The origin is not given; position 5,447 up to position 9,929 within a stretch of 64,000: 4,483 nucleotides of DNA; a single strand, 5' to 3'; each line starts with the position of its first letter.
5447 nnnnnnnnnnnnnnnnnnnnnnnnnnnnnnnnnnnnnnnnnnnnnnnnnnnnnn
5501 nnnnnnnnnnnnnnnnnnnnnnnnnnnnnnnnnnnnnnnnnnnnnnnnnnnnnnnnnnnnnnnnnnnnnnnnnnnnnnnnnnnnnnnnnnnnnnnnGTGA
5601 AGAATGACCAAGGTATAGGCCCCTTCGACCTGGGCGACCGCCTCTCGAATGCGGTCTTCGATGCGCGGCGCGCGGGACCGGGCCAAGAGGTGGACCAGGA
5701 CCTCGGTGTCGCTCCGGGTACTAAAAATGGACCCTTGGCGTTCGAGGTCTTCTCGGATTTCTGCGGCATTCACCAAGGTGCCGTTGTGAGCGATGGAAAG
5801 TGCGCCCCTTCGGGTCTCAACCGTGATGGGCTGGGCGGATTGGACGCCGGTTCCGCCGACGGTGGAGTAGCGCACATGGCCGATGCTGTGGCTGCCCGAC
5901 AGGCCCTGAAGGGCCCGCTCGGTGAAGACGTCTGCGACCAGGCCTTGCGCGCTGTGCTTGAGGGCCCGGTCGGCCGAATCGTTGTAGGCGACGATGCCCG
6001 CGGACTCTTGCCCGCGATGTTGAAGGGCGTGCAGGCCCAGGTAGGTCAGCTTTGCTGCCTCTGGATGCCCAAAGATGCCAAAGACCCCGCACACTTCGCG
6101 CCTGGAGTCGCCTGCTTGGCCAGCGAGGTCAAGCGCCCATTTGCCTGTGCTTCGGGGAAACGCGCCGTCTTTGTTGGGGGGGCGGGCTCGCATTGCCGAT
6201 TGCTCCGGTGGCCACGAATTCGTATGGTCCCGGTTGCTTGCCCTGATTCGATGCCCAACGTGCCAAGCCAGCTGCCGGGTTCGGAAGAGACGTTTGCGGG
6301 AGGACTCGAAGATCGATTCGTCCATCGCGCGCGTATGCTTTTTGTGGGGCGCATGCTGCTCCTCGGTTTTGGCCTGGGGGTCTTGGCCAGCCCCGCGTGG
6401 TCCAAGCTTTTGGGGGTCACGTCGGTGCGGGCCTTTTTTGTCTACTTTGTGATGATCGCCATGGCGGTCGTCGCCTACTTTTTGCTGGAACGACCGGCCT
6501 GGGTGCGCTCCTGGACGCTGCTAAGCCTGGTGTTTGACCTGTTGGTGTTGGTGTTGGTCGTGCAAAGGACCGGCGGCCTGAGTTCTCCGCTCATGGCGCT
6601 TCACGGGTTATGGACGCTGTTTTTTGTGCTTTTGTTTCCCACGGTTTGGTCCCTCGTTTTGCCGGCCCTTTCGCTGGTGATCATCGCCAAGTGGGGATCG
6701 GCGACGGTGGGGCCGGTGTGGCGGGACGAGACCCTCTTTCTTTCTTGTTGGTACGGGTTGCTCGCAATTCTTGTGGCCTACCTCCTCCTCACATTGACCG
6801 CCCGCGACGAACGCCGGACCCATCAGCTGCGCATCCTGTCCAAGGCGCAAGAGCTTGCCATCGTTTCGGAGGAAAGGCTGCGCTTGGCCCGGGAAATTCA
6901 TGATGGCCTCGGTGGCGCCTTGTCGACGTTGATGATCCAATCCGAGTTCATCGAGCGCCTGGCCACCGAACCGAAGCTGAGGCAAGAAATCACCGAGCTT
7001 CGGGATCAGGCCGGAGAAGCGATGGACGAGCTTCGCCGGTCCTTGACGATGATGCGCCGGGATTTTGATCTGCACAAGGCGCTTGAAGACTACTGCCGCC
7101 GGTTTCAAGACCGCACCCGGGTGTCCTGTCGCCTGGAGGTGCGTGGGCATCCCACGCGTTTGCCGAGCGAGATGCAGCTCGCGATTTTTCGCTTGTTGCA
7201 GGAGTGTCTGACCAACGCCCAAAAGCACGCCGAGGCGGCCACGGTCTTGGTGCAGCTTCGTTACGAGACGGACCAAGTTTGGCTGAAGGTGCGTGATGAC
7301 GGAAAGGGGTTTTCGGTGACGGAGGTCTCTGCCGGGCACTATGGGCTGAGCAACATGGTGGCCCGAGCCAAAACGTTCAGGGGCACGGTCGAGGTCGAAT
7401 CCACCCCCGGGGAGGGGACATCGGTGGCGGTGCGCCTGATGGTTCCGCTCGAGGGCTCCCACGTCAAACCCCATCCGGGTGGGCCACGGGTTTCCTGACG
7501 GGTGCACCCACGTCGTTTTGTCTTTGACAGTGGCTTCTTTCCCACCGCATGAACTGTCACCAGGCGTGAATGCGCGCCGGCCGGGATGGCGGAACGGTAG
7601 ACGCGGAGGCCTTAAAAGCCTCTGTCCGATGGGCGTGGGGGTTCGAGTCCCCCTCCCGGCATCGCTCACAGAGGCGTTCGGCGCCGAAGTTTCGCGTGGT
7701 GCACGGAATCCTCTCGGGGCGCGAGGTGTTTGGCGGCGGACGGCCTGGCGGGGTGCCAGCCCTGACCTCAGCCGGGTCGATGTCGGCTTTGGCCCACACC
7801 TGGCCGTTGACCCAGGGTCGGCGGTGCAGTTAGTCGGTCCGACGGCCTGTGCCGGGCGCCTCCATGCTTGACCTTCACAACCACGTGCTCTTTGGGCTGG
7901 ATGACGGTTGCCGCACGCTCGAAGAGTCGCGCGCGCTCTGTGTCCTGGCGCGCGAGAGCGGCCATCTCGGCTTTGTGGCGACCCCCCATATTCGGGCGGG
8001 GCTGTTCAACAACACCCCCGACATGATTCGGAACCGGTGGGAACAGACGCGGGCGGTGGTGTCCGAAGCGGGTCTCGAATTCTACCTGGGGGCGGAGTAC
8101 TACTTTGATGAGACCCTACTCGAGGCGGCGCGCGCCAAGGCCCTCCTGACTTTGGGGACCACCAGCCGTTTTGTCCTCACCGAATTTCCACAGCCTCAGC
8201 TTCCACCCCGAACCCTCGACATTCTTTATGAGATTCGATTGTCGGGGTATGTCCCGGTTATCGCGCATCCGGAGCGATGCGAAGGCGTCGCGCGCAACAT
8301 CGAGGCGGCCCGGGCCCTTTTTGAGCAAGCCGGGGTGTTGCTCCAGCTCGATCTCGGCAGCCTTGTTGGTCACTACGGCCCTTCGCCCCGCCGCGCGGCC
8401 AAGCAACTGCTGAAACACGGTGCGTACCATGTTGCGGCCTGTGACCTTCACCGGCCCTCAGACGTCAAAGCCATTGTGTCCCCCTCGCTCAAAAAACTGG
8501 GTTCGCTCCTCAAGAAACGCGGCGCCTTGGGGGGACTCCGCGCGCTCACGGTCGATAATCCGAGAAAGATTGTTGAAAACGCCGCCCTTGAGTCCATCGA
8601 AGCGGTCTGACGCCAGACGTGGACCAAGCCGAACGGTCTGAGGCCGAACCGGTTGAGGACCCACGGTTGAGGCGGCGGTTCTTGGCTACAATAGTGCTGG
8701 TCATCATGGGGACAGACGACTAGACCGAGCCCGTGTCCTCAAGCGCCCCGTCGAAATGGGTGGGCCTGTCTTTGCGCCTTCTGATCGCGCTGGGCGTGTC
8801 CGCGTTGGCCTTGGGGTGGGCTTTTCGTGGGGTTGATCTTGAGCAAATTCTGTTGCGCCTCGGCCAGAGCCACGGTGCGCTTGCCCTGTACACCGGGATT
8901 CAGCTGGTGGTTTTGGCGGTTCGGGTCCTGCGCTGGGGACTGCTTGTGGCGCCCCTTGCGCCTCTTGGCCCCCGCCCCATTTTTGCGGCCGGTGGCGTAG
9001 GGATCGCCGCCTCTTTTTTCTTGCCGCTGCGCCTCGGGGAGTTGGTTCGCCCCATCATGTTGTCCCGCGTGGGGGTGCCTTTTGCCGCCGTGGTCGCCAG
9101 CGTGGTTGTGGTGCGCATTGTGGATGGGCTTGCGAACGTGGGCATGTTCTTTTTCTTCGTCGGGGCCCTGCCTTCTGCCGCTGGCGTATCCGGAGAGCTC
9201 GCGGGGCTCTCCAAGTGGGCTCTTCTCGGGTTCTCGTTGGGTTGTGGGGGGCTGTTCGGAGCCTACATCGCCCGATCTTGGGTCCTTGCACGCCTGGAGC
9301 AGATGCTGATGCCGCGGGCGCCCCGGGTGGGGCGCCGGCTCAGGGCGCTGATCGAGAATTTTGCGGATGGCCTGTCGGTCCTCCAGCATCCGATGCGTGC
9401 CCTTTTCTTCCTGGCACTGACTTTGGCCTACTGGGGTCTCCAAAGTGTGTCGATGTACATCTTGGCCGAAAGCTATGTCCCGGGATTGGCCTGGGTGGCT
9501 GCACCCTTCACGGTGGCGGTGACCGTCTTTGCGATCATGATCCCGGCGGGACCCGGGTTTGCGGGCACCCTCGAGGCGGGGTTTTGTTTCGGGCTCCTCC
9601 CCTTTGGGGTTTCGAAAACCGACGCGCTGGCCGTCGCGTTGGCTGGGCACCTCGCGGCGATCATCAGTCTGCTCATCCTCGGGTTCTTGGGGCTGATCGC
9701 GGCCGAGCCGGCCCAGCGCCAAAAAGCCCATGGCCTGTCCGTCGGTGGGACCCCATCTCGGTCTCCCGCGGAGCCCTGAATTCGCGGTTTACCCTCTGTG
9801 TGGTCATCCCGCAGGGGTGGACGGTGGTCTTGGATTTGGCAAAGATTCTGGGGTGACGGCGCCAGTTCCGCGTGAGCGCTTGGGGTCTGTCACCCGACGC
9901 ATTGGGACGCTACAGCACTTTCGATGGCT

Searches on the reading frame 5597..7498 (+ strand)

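Call 11: search_protein_families(library=pfam, proteins=[window:5597-7498:+], max_evalue=0.01)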
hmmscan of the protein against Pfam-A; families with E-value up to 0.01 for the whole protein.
window:5597-7498:+ (633 aa): 3 families
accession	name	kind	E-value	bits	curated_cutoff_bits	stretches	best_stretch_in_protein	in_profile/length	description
PF07730.19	HisKA_3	-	1.3e-13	51.8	24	1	426-487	1-64/68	Histidine kinase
PF02518.31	HATPase_c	-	3.6e-13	50.4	26.4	1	528-615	4-108/111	Histidine kinase-, DNA gyrase B-, and HSP90-like ATPase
PF13581.12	HATPase_c_2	-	0.0041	17.6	27.4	0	534-576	36-83/127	Histidine kinase-like ATPase domain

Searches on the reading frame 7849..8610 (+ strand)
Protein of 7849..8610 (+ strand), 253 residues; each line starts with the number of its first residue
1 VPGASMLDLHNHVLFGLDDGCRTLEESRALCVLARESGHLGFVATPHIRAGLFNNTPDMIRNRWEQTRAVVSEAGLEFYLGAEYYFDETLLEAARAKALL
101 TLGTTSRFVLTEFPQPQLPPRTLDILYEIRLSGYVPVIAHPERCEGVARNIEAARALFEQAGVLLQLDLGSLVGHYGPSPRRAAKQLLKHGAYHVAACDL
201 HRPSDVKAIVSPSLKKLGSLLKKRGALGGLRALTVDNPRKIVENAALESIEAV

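Call 11: search_protein_families(library=pfam, proteins=[window:7849-8610:+], max_evalue=0.01)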
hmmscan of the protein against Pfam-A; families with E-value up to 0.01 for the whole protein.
window:7849-8610:+ (253 aa): 1 family
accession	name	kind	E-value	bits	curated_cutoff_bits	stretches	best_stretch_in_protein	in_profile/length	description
PF19567.5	CpsB_CapC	-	7.6e-40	137.2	27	1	7-242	2-233/234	Capsular polysaccharide synthesis, CpsB/CapC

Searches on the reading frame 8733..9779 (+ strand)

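Call 11: search_protein_families(library=pfam, proteins=[window:8733-9779:+], max_evalue=0.01)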
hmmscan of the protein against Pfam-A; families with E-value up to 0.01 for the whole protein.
window:8733-9779:+ (348 aa): 1 family
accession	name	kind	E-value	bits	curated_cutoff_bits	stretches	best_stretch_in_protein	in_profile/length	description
PF03706.18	LPG_synthase_TM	-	8.4e-35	121.1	33.4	1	17-317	2-302/302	Lysylphosphatidylglycerol synthase TM region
